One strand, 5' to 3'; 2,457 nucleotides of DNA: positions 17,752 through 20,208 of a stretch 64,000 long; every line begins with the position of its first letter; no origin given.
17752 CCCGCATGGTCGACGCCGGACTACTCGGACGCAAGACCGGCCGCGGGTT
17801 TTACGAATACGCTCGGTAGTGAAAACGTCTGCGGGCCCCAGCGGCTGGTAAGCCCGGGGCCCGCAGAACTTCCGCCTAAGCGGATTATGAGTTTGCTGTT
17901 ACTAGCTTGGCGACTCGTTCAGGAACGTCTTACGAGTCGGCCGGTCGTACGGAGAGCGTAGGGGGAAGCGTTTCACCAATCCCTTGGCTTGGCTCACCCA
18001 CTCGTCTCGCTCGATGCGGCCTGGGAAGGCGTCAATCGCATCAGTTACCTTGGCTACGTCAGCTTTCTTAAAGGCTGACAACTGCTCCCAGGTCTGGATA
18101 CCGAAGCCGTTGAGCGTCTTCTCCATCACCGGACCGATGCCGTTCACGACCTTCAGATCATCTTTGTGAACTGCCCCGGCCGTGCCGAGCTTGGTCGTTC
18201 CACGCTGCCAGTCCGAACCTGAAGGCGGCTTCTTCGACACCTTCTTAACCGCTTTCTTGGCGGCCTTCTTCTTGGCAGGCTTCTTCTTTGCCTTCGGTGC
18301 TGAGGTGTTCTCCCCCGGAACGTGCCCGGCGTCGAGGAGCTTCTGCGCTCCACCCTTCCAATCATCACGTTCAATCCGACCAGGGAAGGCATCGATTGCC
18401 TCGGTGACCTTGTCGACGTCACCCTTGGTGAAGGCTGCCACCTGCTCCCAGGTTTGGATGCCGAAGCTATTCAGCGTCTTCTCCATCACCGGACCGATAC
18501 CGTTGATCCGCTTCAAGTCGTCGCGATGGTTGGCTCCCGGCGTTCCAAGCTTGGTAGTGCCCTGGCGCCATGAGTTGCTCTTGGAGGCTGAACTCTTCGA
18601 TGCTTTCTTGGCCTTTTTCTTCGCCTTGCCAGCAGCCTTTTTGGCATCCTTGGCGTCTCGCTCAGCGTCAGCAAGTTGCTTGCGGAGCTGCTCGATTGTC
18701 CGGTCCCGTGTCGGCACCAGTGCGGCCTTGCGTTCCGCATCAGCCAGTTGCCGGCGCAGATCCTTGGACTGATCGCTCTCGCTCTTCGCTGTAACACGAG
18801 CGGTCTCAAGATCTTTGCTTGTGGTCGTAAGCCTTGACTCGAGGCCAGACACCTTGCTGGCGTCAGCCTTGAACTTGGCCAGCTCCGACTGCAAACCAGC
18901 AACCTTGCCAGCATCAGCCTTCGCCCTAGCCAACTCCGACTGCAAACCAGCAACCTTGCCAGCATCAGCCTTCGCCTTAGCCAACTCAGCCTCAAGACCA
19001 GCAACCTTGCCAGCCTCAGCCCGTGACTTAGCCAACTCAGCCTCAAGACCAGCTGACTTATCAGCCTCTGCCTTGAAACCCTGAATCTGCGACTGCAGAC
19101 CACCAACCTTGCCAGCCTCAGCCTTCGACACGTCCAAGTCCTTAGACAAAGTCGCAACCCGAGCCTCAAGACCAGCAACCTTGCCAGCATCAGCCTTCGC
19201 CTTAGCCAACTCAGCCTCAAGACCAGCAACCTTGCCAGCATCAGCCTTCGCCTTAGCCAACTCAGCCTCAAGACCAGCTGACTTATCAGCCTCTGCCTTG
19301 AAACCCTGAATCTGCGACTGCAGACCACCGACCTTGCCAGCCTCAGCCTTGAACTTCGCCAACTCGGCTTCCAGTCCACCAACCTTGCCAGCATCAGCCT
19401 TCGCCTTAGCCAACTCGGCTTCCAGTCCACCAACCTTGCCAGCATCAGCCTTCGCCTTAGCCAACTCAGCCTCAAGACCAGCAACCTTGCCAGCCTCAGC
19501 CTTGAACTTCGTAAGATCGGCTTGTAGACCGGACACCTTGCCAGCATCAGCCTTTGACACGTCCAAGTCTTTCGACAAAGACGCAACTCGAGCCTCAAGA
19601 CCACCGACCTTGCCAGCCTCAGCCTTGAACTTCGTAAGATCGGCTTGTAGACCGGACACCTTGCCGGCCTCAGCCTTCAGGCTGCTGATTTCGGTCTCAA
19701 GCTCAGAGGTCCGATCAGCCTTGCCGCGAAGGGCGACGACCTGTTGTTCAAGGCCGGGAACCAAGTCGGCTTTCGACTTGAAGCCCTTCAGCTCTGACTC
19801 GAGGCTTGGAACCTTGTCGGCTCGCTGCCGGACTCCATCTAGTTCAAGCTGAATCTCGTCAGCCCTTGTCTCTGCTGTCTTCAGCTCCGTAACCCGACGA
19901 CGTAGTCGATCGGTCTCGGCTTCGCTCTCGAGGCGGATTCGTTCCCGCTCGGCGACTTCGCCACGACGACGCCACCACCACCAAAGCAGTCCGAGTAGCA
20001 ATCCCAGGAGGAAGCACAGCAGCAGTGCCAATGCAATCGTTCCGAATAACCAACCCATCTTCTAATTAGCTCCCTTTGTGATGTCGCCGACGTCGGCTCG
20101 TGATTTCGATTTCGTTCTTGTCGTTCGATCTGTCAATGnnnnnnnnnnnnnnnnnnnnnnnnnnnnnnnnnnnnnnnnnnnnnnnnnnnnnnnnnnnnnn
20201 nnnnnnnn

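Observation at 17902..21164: Candidate undescribed envelope-to-cytoplasm module: BON/OmpA-like protein plus a TM-anchored 17-residue-repeat coiled coil ending in twin Lys-rich/HhH-like modules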

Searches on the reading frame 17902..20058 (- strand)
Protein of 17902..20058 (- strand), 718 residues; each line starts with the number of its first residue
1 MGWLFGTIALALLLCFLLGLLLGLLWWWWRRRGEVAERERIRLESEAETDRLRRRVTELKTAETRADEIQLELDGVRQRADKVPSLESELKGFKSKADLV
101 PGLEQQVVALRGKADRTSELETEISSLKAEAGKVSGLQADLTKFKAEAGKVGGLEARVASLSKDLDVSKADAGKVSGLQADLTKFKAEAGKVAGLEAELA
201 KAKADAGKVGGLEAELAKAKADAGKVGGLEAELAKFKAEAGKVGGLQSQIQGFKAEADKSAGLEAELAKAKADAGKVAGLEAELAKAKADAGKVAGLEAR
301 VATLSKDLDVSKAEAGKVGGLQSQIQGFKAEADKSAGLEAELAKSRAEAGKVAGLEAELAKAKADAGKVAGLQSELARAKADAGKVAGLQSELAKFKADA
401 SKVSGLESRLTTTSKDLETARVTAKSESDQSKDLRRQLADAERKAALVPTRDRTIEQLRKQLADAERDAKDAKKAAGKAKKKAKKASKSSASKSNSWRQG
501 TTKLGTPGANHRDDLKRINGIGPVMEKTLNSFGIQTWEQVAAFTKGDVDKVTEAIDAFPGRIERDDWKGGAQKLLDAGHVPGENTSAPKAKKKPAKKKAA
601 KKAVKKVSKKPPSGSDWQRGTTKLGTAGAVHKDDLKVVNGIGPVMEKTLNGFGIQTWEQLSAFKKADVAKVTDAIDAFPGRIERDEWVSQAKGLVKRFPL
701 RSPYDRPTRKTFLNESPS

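Call 3: search_protein_families(library=pfam, proteins=[window:17902-20058:-], max_evalue=1)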
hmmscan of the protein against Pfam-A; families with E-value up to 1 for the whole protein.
window:17902-20058:- (718 aa): 13 families
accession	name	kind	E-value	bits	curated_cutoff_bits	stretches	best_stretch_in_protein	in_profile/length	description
PF21342.2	SoxA-TsdA_cyt-c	-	2.2e-14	53.6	27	1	382-434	23-75/88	SoxA/TsdA, cytochrome c domain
PF11798.14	IMS_HHH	-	1.8e-05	25.2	24.4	1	514-534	12-32/32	IMS family HHH motif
PF14229.12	DUF4332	-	2.6e-05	24.8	23.2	1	640-670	2-32/122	Domain of unknown function (DUF4332)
PF11365.13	SOGA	-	3.3e-05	25.3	31.1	0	228-283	32-90/94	Protein SOGA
PF14520.12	HHH_5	-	4.9e-05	24.2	27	2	513-553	2-39/57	Helix-hairpin-helix domain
PF11731.14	Cdd1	-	0.0044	17.6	25.5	0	512-541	5-34/86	Pathogenicity locus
PF06305.16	LapA_dom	-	0.0054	17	28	1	8-40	19-54/64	Lipopolysaccharide assembly protein A domain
PF05531.17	NPV_P10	-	0.0084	17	29.8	0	384-419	18-53/75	Nucleopolyhedrovirus P10 protein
PF15835.10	DUF4715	-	0.01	16.3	27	0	172-191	52-71/139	Domain of unknown function (DUF4715)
PF21999.2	IMS_HHH_1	-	0.065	14.1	27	0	520-546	5-31/53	DNA polymerase-iota, thumb domain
PF05622.17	HOOK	-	0.16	11.1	35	1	40-151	73-182/514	HOOK protein coiled-coil region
PF23798.1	Beta-prop_SPT8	-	0.45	9.8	45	1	390-446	174-230/425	SPT8 beta propeller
PF24922.1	ACBP4_C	-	0.53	11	31.2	0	211-284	14-85/105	Acyl-CoA-binding domain-containing protein 4-6, C-terminal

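Call 4: search_protein_families(library=ncbifam, proteins=[window:17902-20058:-], max_evalue=1)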
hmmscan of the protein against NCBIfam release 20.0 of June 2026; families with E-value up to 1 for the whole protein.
window:17902-20058:- (718 aa): 21 families
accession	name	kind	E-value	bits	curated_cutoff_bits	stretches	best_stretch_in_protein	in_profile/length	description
NF009040.0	PRK12373.1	equivalog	1.9e-36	126.7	514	2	587-696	274-385/400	NADH-quinone oxidoreductase subunit E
NF008916.0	PRK12278.1-4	equivalog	6.1e-31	108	193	2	463-574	115-221/223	50S ribosomal protein L21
NF008915.0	PRK12278.1-1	equivalog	8.5e-26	91.2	281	2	584-696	126-215/216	50S ribosomal protein L21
NF008966.0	PRK12311.1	equivalog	2.2e-20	73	526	2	628-696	264-331/334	30S ribosomal protein S2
NF045508.1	PhasinPhaH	equivalog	3.9e-16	59.9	250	2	442-574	96-231/234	phasin PhaH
TIGR04484.1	thiosulf_SoxA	equivalog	6.6e-09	35.4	110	0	380-428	29-76/212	sulfur oxidation c-type cytochrome SoxA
NF047515.1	SpiroCoCo_C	equivalog_domain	8.3e-09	35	125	2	41-167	36-160/313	SpiroCoCo family coiled-coil protein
TIGR03491.1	TIGR03491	subfamily_domain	2.2e-07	30.2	97.45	2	629-702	208-276/462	TM0106 family RecB-like putative nuclease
NF003034.1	PRK03918.1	equivalog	2.7e-07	29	700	2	36-286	186-426/878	DNA double-strand break repair ATPase Rad50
NF045487.1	ASRP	equivalog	1.3e-06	27.4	300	2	35-170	127-263/593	archaea-specific SMC-related protein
NF041751.2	sbcc_Staph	equivalog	8.1e-06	24.1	920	1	103-486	259-640/1007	exonuclease subunit SbcC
NF041034.1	Rad50_Sulf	equivalog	0.00053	18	1000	1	39-245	475-670/872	DNA double-strand break repair ATPase Rad50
NF038350.1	taxis_HmpF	equivalog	0.0013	17.2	200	1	77-309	120-355/553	pilus motility taxis protein HmpF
NF002677.0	PRK02406.1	equivalog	0.0087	15.2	256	0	514-546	181-213/357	DNA polymerase IV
NF002201.0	PRK01064.1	equivalog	0.011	16.2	85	0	282-313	32-63/78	hypothetical protein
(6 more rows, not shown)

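Call 9: find_homologous_proteins(query=window:17902-20058:-, max_evalue=0.00001)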
Query window:17902-20058:- (718 aa): 33 proteins with E <= 0.00001 among 8000 candidates.
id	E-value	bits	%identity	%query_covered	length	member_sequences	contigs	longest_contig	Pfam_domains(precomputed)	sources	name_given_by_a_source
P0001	2.7e-168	580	44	78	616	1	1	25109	PF14520.13,PF11798.15,PF11731.15,PF14229.13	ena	-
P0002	2.6e-136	474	55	61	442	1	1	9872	PF14520.13,PF14229.13,PF26666.1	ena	-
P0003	6.7e-101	357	35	84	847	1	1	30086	PF11731.15,PF07888.17,PF16326.11,PF15905.11,PF14520.13,PF06810.18,PF23991.2,PF28487.1,PF14229.13,PF19220.7,PF05622.18,PF24161.2,PF16808.11,PF24922.1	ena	-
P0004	2.5e-98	349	41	63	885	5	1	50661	PF18595.7,PF14520.13,PF06810.18,PF23991.2,PF28487.1,PF11731.15,PF19220.7,PF24161.2,PF16808.11,PF24922.1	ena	-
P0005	3.6e-96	341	41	61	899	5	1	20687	PF10241.15,PF16326.11,PF18595.7,PF14520.13,PF06810.18,PF23991.2,PF28487.1,PF00038.27,PF19220.7,PF07889.18,PF24161.2,PF16808.11,PF24922.1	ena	-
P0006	9.9e-95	337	36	84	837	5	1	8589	PF14520.13,PF06810.18,PF28487.1,PF19220.7,PF24161.2,PF16808.11,PF24922.1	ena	-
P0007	2.7e-92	329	40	63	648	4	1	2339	PF11731.15,PF26666.1,PF16326.11,PF18595.7,PF14520.13,PF14077.12,PF10805.15,PF06810.18,PF23991.2,PF04994.20,PF28487.1,PF14229.13,PF16808.11,PF24922.1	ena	-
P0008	1.8e-90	323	38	63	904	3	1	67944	PF25994.1,PF13851.12,PF10241.15,PF11731.15,PF26666.1,PF10473.15,PF12795.13,PF15905.11,PF18595.7,PF14520.13,PF10805.15,PF04994.20,PF23649.2,PF14229.13,PF19220.7,PF00261.26,PF24161.2,PF28019.1,PF16808.11,PF24922.1,PF20492.4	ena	-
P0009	1.5e-84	303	44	50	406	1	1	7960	PF14520.13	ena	-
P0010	3.0e-79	285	61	32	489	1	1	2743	PF14520.13,PF11798.15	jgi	-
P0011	3.9e-75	272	38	69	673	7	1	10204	PF04508.18,PF14520.13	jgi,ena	jgi:predicted flap endonuclease-1-like 5' DNA nuclease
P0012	2.5e-69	253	34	81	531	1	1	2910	PF16331.11,PF00038.27,PF23649.2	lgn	-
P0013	2.9e-66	243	32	98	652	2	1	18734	PF04508.18,PF14520.13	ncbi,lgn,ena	-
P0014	2.7e-64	236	35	81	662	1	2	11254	PF13851.12,PF14520.13,PF11798.15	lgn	-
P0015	3.0e-60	223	33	98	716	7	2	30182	PF04508.18,PF14520.13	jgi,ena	jgi:predicted flap endonuclease-1-like 5' DNA nuclease/uncharacterized protein YigA (DUF484 family)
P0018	6.5e-29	119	25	95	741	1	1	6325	PF06305.17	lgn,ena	-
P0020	3.6e-26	110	25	91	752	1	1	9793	PF10391.16,PF21999.3,PF11731.15,PF02961.23,PF10473.15,PF14520.13,PF11798.15,PF06810.18,PF04994.20,PF00038.27,PF14229.13,PF24161.2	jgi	jgi:predicted flap endonuclease-1-like 5' DNA nuclease/prefoldin subunit 5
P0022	1.4e-22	98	32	40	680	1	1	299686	-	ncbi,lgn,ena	-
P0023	5.8e-19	86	28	69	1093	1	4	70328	-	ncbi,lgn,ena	ncbi:MAG: hypothetical protein V3U65_04695 [Granulosicoccaceae bacterium]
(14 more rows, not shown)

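Call 11: find_related_loci(query=window:17902-20058:-, collection=genome_contigs, flank=8000)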
Query window:17902-20058:- (718 aa) in genome_contigs; peptide patterns used: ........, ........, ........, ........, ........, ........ (x = any residue, [..] = any of these).
330 stretches matched a pattern; 27 encode a relative of the query (tblastn E <= 1e-3); 25 distinct loci.
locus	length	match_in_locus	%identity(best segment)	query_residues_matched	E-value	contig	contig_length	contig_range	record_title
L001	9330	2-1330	77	69-718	0e+0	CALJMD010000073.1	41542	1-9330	MAG: uncultured Acidimicrobiales bacterium isolate L4_Bin_METABAT__141_1 genome assembly, contig: c_000001298142, whole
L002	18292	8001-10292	54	1-716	0e+0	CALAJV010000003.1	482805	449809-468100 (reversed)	MAG: uncultured Acidimicrobiales bacterium isolate L4_Bin_METABAT__59_1 genome assembly, contig: c_000000582547, whole g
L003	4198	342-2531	49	1-716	0e+0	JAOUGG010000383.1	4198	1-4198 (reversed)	MAG: Acidimicrobiia bacterium isolate 4_1_May_SF_Bin1 4_1_May_SF_Bin1_scaffold_13101_c1, whole genome shotgun sequence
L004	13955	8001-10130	45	1-716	0e+0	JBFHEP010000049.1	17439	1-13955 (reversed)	MAG: Acidimicrobiales bacterium isolate Mix_sand07.2021.05.G.102 k141_1156235_length_17439_cov_13.7153, whole genome sho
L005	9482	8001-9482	77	1-410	1e-180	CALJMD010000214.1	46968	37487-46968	MAG: uncultured Acidimicrobiales bacterium isolate L4_Bin_METABAT__141_1 genome assembly, contig: c_000000389853, whole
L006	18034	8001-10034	46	1-718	1e-173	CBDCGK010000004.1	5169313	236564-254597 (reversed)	MAG: Acidimicrobiales bacterium isolate 586cdf5a-961c-495f-9bcf-4f54bc253372 genome assembly, contig: contig_4, whole ge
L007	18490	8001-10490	44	1-716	4e-150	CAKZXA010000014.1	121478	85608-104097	MAG: uncultured Acidimicrobiales bacterium isolate L4_Bin_Bin_141_1 genome assembly, contig: c_000000230957, whole genom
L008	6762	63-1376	55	86-588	2e-115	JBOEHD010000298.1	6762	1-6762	MAG: Acidimicrobiales bacterium isolate PBSact2 PBS13d_contig_15597, whole genome shotgun sequence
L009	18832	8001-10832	39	1-717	2e-112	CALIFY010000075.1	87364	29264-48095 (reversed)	MAG: uncultured Acidimicrobiales bacterium isolate R2_Bin_METABAT__111_1 genome assembly, contig: c_000002512280, whole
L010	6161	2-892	65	406-716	9e-109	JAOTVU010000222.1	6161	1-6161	MAG: Acidimicrobiia bacterium isolate 13_May_SF_Bin57 13_May_SF_Bin57_scaffold_12531_c1, whole genome shotgun sequence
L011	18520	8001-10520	39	1-714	8e-156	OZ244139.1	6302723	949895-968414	MAG: Acidimicrobiales bacterium isolate 8a1916bf-604c-4c53-8aba-34c6369dc135 genome assembly, chromosome: 1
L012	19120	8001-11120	74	1-718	3e-103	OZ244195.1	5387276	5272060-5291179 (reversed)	MAG: Acidimicrobiales bacterium isolate 87519b6a-d5ff-410c-9faf-bc6ff523b0ec genome assembly, chromosome: 1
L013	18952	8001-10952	74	1-716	6e-103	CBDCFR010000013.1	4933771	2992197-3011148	MAG: Acidimicrobiales bacterium isolate 908bf25f-ddd4-4b31-97be-e326148c296d genome assembly, contig: contig_13, whole g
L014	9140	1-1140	48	111-711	3e-89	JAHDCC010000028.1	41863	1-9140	MAG: Acidimicrobiales bacterium isolate MAG-125 RZ_2507, whole genome shotgun sequence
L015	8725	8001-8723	79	1-410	3e-88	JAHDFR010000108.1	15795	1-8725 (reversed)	MAG: Acidimicrobiales bacterium isolate MAG-27 RZ_10627, whole genome shotgun sequence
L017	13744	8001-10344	59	214-716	5e-76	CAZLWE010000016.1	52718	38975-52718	MAG TPA_asm: uncultured Acidimicrobiales bacterium isolate binchicken_co385_80 genome assembly, contig: NODE_274_length_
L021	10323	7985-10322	48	2-695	2e-49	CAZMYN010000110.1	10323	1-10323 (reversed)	MAG TPA_asm: uncultured Acidimicrobiales bacterium isolate binchicken_co400_21 genome assembly, contig: NODE_831_length_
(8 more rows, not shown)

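Call 14: find_encoding_contigs(protein=P0008, flank=6000, max_places=2)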
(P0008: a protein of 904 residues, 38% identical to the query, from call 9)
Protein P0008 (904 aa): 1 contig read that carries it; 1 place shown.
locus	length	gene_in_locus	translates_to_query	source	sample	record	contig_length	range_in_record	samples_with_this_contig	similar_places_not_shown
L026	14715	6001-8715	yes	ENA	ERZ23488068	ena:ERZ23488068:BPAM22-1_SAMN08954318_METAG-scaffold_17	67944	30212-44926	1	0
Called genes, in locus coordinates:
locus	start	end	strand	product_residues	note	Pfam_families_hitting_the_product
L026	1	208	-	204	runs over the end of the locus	PF03352:Adenine_glyco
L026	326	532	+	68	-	-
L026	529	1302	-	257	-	-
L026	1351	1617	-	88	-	PF03960:ArsC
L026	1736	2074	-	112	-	PF00543:P-II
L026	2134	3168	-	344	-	PF02861:Clp_N (faint)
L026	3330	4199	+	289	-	PF04972:BON (weak), PF05359:DUF748 (weak), PF00691:OmpA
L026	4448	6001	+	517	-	PF04972:BON (weak), PF00691:OmpA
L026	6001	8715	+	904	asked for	PF10805:DUF2730 (faint), PF00261:Tropomyosin (faint), PF10473:CENP-F_leu_zip (faint), PF12795:MscS_porin (faint), PF15905:HMMR_N (faint), PF18595:Nuf2_DHR10-like (faint), PF19220:Rod_CreS (weak), PF24161:CCDC39, +13 more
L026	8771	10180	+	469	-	-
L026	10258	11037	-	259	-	PF01520:Amidase_3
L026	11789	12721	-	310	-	-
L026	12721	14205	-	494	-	PF13401:AAA_22 (faint), PF00004:AAA, PF17866:AAA_lid_6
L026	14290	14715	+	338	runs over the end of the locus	PF01212:Beta_elim_lyase, PF00155:Aminotran_1_2, PF01041:DegT_DnrJ_EryC1 (faint)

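Call 15: find_encoding_contigs(protein=P0015, flank=6000, max_places=2)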
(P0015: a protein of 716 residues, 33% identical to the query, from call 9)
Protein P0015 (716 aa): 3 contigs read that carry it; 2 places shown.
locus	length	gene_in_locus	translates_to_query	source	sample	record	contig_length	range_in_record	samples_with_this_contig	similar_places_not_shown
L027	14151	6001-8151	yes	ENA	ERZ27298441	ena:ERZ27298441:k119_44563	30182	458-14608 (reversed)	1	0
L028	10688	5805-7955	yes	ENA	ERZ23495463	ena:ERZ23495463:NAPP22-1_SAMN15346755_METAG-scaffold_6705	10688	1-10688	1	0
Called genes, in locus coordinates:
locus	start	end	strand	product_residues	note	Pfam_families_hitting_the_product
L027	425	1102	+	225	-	PF04832:SOUL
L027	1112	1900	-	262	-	PF23169:HalD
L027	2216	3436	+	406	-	PF01321:Creatinase_N, PF00557:Peptidase_M24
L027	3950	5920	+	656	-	-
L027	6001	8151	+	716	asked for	PF04508:Pox_A_type_inc (faint), PF14520:HHH_5 (faint)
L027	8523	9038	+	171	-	PF12852:Cupin_6 (weak), PF07883:Cupin_2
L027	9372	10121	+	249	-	PF01636:APH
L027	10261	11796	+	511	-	-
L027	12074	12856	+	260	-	PF07505:DUF5131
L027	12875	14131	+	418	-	-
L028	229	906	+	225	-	PF04832:SOUL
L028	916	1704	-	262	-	PF23169:HalD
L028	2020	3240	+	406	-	PF01321:Creatinase_N, PF00557:Peptidase_M24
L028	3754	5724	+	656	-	-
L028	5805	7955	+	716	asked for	PF04508:Pox_A_type_inc (faint), PF14520:HHH_5 (faint)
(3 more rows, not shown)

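Call 16: find_encoding_contigs(protein=P0022, flank=6000, max_places=2)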
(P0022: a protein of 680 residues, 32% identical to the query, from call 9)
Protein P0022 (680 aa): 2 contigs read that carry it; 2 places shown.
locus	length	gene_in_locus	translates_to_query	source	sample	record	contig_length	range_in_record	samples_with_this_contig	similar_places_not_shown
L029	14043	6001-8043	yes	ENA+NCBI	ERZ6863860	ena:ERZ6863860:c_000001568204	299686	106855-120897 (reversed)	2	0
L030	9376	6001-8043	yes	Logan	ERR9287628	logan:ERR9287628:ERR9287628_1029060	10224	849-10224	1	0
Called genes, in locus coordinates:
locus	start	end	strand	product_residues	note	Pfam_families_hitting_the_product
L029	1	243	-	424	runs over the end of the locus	PF00528:BPD_transp_1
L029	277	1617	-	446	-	PF01547:SBP_bac_1, PF13416:SBP_bac_8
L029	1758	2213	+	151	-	PF12158:DUF3592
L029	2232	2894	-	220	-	PF01694:Rhomboid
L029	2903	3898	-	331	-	PF00294:PfkB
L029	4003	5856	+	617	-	PF01336:tRNA_anti-codon, PF00152:tRNA-synt_2, PF02938:GAD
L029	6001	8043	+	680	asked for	-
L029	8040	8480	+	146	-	PF00293:NUDIX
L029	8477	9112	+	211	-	PF00561:Abhydrolase_1 (weak), PF12146:Hydrolase_4 (weak), PF12697:Abhydrolase_6, PF24096:DUF7379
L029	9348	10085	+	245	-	PF20772:TACO1_YebC_N, PF01709:Transcrip_reg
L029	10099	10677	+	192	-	PF02075:RuvC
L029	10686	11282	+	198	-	PF01330:RuvA_N, PF12826:HHH_2 (faint), PF00633:HHH (faint), PF14520:HHH_5, PF07499:RuvA_C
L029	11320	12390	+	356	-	PF05496:RuvB_N, PF01078:Mg_chelatase (faint), PF00004:AAA, PF07728:AAA_5 (faint), PF13401:AAA_22 (faint), PF17864:AAA_lid_4, PF05491:WHD_RuvB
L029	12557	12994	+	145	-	PF13279:4HBT_2, PF03061:4HBT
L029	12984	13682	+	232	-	PF01618:MotA_ExbB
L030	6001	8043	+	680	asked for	-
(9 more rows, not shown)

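Call 17: search_protein_families(library=pfam, proteins=[L027:3950-5920:+, L026:4448-6001:+, L026:3330-4199:+, L026:8771-10180:+], max_evalue=0.1)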
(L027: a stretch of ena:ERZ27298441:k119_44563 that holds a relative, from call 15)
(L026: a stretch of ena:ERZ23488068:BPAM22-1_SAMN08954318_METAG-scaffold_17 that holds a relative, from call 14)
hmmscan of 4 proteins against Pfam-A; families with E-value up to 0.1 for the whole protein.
L027:3950-5920:+ (656 aa): 3 families
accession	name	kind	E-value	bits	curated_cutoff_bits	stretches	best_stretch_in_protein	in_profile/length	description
PF00691.25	OmpA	-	4.2e-20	72.3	27.2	1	552-646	2-98/98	OmpA family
PF04972.22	BON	-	0.0001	22.9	27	0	276-316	29-68/69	BON domain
PF05887.16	Trypan_PARP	-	0.00013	22.4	100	1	383-404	57-78/134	Procyclic acidic repetitive protein (PARP)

L026:4448-6001:+ (517 aa): 5 families
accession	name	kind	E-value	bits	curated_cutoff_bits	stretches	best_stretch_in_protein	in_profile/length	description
PF00691.25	OmpA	-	3.1e-19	69.6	27.2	1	414-507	2-98/98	OmpA family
PF04972.22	BON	-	3.1e-13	50.2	27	2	139-187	18-68/69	BON domain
PF21923.1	BON_like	-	0.016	15.5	24.1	0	150-182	6-41/47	BON-like domain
PF21934.1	Yop-YscD_ppl_3rd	-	0.023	14.9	24.3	0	145-165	19-39/64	YscD/CdsD-like Bon-like domain 3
PF24253.1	DUF7454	-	0.074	13.4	27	0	266-292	31-57/59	Domain of unknown function (DUF7454)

L026:3330-4199:+ (289 aa): 3 families
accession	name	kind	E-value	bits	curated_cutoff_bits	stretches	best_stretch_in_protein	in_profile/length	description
PF00691.25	OmpA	-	6e-22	78.3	27.2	1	187-282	1-98/98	OmpA family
PF04972.22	BON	-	2.8e-07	31.1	27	1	90-152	3-68/69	BON domain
PF05359.17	DUF748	-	4.2e-06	25.5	50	1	182-243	877-935/1037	Domain of Unknown Function (DUF748)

L026:8771-10180:+ (469 aa): 0 families
